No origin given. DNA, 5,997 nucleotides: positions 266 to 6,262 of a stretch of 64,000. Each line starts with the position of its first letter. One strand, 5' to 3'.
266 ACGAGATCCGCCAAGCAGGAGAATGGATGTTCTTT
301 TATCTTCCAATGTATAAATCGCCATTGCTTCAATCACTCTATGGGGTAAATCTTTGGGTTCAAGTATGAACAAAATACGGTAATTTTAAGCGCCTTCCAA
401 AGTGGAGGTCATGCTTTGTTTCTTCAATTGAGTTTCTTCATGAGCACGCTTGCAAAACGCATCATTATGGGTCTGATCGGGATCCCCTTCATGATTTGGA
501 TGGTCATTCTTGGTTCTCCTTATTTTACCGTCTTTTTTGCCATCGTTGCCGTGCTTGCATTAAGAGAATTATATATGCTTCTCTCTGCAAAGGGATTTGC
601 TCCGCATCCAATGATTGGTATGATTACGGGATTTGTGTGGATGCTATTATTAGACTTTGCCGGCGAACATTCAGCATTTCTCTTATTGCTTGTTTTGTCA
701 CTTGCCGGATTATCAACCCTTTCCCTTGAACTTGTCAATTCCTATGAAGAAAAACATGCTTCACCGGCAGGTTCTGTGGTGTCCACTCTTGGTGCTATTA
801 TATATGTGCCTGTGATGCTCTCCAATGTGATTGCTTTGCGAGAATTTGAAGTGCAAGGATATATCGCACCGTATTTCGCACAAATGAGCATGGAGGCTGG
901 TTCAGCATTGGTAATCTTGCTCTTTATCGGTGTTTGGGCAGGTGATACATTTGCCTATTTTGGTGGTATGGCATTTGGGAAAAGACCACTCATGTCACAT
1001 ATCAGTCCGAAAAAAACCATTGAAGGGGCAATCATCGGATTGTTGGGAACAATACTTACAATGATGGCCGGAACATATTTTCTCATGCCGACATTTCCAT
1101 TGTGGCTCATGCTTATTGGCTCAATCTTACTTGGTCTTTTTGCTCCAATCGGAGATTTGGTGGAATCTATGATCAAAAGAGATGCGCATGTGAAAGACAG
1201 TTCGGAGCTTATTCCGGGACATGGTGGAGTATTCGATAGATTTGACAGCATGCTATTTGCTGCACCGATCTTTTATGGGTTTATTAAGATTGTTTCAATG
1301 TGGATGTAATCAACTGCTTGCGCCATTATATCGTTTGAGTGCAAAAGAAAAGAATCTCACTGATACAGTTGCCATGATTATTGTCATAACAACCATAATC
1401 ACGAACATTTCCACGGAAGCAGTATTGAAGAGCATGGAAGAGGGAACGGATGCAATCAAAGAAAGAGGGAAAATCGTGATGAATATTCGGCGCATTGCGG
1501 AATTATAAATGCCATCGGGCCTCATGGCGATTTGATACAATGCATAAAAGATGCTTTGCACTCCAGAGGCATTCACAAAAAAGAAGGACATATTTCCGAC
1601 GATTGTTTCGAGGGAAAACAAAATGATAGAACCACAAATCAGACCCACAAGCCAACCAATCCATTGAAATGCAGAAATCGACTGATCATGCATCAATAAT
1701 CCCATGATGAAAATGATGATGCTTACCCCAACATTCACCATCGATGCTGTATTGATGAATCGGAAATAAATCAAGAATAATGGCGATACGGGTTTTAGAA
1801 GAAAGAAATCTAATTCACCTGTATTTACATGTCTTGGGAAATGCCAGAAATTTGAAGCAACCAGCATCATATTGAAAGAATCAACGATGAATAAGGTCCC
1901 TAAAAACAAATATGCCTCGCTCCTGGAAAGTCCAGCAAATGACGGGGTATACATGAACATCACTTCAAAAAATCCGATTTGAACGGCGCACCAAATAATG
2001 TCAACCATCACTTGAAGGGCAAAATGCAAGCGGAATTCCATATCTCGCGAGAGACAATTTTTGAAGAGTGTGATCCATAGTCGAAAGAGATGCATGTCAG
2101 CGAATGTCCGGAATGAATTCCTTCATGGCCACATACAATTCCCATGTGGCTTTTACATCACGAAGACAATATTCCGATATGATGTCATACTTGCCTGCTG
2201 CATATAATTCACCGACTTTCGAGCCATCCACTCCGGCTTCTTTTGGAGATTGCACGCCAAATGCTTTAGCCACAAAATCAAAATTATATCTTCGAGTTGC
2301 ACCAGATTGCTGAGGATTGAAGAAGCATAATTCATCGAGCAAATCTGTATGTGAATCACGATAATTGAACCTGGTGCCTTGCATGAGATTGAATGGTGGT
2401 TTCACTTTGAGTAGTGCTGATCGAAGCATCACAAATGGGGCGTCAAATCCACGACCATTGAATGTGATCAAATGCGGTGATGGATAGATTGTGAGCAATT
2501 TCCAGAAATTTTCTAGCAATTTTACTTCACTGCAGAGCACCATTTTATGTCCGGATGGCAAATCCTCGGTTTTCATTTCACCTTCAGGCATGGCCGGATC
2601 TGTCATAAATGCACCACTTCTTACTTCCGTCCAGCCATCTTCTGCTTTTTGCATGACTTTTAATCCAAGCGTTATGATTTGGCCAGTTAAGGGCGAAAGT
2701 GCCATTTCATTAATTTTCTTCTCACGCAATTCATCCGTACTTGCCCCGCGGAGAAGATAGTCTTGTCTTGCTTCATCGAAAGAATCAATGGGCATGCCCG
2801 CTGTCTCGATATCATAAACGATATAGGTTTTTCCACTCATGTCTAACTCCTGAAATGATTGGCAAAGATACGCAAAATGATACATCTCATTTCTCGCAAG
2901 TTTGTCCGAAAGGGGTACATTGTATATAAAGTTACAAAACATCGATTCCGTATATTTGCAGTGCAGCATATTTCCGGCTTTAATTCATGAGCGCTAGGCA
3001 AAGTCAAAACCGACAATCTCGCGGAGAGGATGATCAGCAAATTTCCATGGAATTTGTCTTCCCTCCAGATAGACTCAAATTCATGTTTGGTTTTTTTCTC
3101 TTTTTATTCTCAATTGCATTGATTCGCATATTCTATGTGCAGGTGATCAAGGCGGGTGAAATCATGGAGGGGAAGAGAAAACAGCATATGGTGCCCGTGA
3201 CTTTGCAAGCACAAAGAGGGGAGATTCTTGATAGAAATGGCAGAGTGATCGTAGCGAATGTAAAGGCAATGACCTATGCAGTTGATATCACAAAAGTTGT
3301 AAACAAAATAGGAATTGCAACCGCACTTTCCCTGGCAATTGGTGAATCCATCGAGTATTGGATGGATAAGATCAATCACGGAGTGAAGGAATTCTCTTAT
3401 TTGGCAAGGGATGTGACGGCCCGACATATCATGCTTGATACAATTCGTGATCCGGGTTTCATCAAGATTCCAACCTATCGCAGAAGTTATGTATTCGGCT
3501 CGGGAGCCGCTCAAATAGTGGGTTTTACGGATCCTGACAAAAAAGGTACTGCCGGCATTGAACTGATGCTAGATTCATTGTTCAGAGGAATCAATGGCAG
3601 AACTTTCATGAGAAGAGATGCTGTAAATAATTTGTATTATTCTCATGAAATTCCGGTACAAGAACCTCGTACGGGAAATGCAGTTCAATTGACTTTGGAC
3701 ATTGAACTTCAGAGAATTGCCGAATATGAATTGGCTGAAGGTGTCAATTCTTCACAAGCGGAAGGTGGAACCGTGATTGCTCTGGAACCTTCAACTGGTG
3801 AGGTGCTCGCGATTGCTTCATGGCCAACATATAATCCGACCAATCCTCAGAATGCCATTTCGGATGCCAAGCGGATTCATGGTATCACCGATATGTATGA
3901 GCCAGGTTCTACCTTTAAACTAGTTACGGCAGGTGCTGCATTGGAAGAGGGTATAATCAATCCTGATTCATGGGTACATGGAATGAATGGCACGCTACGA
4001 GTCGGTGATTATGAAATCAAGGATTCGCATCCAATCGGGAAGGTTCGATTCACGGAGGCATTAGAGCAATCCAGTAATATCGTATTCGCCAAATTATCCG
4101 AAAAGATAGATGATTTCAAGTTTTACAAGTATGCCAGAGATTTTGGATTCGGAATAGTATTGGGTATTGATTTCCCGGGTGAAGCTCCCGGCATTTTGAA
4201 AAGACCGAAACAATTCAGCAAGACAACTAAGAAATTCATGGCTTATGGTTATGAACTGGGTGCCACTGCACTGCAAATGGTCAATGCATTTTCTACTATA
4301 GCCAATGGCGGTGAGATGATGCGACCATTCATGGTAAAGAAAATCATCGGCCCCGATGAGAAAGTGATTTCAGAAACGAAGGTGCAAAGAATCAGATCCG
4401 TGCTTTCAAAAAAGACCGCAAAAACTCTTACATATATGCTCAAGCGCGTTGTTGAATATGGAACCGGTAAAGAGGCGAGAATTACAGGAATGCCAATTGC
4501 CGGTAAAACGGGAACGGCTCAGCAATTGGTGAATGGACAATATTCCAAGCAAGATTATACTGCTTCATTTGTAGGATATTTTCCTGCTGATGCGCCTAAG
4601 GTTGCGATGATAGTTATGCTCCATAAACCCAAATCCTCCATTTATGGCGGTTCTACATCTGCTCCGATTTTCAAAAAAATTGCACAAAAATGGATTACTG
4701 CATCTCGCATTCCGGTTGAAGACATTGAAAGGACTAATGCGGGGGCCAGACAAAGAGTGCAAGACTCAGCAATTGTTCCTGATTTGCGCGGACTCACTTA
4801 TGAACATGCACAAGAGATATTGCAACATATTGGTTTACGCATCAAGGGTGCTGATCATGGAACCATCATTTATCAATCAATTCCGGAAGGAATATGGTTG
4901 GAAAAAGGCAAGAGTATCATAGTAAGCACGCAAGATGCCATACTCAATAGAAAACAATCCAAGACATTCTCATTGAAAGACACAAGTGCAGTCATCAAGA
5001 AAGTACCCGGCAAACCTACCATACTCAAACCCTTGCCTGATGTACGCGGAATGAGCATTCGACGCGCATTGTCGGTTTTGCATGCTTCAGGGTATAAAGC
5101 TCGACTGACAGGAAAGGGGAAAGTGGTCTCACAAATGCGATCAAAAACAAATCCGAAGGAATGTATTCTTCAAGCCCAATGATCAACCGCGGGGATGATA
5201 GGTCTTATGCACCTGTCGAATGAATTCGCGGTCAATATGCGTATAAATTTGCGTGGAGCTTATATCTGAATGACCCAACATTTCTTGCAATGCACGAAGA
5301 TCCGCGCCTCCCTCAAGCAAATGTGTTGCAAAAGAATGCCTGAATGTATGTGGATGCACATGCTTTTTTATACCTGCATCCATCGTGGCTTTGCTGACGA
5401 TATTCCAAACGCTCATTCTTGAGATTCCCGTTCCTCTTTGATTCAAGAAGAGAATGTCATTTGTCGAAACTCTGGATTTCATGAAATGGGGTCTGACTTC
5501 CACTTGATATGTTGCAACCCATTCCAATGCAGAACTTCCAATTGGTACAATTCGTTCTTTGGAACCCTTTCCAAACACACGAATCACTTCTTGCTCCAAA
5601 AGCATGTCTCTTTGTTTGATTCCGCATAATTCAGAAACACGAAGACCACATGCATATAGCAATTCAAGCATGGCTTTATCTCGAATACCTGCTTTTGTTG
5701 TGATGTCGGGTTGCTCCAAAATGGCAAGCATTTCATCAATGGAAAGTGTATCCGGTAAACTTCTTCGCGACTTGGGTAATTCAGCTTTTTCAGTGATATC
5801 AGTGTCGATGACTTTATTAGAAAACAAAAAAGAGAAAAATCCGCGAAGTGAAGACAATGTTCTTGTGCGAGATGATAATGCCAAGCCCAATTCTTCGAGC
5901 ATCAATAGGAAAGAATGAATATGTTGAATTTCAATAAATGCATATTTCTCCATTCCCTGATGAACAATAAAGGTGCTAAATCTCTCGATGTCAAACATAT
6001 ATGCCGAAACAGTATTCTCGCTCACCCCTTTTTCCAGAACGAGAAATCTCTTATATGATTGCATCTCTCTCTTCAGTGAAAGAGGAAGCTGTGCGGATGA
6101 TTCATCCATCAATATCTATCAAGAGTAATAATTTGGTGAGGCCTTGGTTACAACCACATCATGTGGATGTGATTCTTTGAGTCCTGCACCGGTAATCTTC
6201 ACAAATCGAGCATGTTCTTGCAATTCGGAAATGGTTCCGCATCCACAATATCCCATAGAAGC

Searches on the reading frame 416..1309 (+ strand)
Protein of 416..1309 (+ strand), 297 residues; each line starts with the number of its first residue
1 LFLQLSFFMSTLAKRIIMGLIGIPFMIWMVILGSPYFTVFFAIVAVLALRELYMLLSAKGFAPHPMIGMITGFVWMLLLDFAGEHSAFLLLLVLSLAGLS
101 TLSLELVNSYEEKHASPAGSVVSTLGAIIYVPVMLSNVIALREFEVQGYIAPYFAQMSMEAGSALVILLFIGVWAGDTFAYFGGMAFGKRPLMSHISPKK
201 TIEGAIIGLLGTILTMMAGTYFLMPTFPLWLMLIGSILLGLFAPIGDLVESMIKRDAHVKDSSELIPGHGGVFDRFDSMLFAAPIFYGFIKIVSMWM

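Call 58: search_protein_families(library=pfam, proteins=[window:416-1309:+], max_evalue=0.000001)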
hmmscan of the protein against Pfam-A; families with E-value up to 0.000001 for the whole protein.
window:416-1309:+ (297 aa): 1 family
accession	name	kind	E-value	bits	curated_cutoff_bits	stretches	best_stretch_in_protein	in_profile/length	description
PF01148.25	CTP_transf_1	-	3.4e-60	204.5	24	1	14-292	2-263/264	Cytidylyltransferase family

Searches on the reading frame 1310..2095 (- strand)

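Call 58: search_protein_families(library=pfam, proteins=[window:1310-2095:-], max_evalue=0.000001)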
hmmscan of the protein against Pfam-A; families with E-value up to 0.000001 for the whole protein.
window:1310-2095:- (261 aa): 1 family
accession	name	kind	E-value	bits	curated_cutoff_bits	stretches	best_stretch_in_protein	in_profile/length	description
PF06182.17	ABC2_membrane_6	-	1.8e-39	136.3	22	1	34-260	2-229/229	ABC-2 family transporter protein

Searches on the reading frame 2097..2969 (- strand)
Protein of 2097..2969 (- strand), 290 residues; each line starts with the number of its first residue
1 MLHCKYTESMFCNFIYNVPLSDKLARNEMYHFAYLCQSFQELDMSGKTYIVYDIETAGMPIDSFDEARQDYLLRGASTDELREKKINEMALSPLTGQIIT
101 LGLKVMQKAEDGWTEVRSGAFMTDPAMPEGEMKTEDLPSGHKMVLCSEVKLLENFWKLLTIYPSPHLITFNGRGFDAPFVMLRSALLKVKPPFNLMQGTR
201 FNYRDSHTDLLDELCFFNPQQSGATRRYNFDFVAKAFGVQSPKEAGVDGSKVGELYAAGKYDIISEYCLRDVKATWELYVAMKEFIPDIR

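Call 58: search_protein_families(library=pfam, proteins=[window:2097-2969:-], max_evalue=0.000001)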
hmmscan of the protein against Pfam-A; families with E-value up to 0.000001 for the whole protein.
window:2097-2969:- (290 aa): 2 families
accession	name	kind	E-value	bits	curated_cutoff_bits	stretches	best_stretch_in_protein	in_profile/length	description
PF10108.15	DNA_pol_B_exo2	-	7.7e-20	71.9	24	1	147-284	36-175/213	Predicted 3'-5' exonuclease related to the exonuclease domain of PolB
PF13482.12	RNase_H_2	-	6e-10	39.7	22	1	153-282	45-164/165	RNase_H superfamily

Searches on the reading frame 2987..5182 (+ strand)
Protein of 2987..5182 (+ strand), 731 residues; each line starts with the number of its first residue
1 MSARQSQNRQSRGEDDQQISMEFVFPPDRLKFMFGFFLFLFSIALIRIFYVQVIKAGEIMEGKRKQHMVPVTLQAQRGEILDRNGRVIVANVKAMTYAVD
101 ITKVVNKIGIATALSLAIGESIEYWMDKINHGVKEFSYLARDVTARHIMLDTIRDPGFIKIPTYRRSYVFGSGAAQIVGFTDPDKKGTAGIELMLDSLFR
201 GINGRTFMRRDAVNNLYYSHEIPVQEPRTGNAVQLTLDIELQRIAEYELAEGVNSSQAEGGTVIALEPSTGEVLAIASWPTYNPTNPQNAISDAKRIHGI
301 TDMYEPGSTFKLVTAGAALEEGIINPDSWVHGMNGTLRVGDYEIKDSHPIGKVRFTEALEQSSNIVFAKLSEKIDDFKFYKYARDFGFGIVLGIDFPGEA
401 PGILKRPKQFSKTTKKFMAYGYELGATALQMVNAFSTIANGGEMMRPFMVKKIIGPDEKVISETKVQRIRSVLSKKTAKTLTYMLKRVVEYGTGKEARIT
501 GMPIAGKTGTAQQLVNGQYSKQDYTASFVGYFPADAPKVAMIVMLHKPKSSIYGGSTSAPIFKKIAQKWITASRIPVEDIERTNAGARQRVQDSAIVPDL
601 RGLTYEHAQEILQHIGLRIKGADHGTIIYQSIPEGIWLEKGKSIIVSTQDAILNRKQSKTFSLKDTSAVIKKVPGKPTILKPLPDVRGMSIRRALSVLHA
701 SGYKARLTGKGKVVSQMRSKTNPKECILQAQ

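Call 58: search_protein_families(library=pfam, proteins=[window:2987-5182:+], max_evalue=0.000001)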
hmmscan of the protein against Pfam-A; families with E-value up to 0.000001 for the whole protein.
window:2987-5182:+ (731 aa): 3 families
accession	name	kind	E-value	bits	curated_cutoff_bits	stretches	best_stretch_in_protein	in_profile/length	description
PF00905.27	Transpeptidase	-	2.8e-76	257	22.1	1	261-566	1-298/299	Penicillin binding protein transpeptidase domain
PF03793.24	PASTA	-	3.5e-16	59.4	23.2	1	596-648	2-62/64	PASTA domain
PF03717.20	PBP_dimer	-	6.6e-11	43.4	24.4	1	73-215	2-174/180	Penicillin-binding Protein dimerisation domain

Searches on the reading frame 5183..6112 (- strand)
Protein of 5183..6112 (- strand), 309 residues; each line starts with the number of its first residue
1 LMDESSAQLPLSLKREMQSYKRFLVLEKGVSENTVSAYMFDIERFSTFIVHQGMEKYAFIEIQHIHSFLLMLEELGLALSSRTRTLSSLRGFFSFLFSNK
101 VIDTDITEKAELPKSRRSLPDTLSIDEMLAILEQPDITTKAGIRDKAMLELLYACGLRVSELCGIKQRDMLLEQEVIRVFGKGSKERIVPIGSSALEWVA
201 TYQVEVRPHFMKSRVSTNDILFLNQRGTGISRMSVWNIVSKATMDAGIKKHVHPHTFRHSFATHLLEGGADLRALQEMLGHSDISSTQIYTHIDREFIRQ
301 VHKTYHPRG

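Call 58: search_protein_families(library=pfam, proteins=[window:5183-6112:-], max_evalue=0.000001)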
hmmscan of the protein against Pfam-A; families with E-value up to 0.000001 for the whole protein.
window:5183-6112:- (309 aa): 2 families
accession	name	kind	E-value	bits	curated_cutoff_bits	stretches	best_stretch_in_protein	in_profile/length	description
PF00589.27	Phage_integrase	-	2.9e-49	167.6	27.1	1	123-294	3-169/172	Phage integrase family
PF02899.23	Phage_int_SAM_1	-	2.6e-15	56.9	22.3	1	18-98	2-81/83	Phage integrase, N-terminal SAM-like domain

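Call 62: search_protein_families(library=ncbifam, proteins=[window:5183-6112:-], max_evalue=1e-10)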
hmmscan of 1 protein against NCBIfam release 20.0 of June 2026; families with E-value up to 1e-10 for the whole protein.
window:5183-6112:- (309 aa): 10 families
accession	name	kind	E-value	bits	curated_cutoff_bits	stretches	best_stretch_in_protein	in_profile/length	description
TIGR02225.1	recomb_XerD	equivalog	4.9e-106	354.3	329.6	1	19-308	2-289/290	site-specific tyrosine recombinase XerD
NF001399.0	PRK00283.1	subfamily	6.4e-103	344.1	279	1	14-309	6-299/300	tyrosine recombinase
TIGR02224.1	recomb_XerC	equivalog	3.4e-92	309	335.15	1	19-308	2-292/295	tyrosine recombinase XerC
NF040815.2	recomb_XerA_Arch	equivalog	1.3e-64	218.4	220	1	20-301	3-262/263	site-specific tyrosine recombinase/integron integrase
NF002331.0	PRK01287.1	subfamily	1.7e-64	218.1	371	1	7-307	20-326/365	site-specific tyrosine recombinase XerC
TIGR02249.1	integrase_gron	subfamily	9e-41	140.2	265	2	237-294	244-301/315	integron integrase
NF003462.0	PRK05084.1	equivalog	4e-30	104.7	267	1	143-300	195-351/360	tyrosine recombinase XerS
NF011946.0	PRK15417.1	equivalog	7.6e-25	87.8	435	1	240-294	262-316/337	integron integrase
NF007371.0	PRK09871.1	subfamily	5.7e-20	71.7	222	1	137-292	20-173/198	tyrosine-type DNA invertase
NF007370.0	PRK09870.1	subfamily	3.4e-17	62.8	221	1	124-292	14-178/200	tyrosine-type DNA invertase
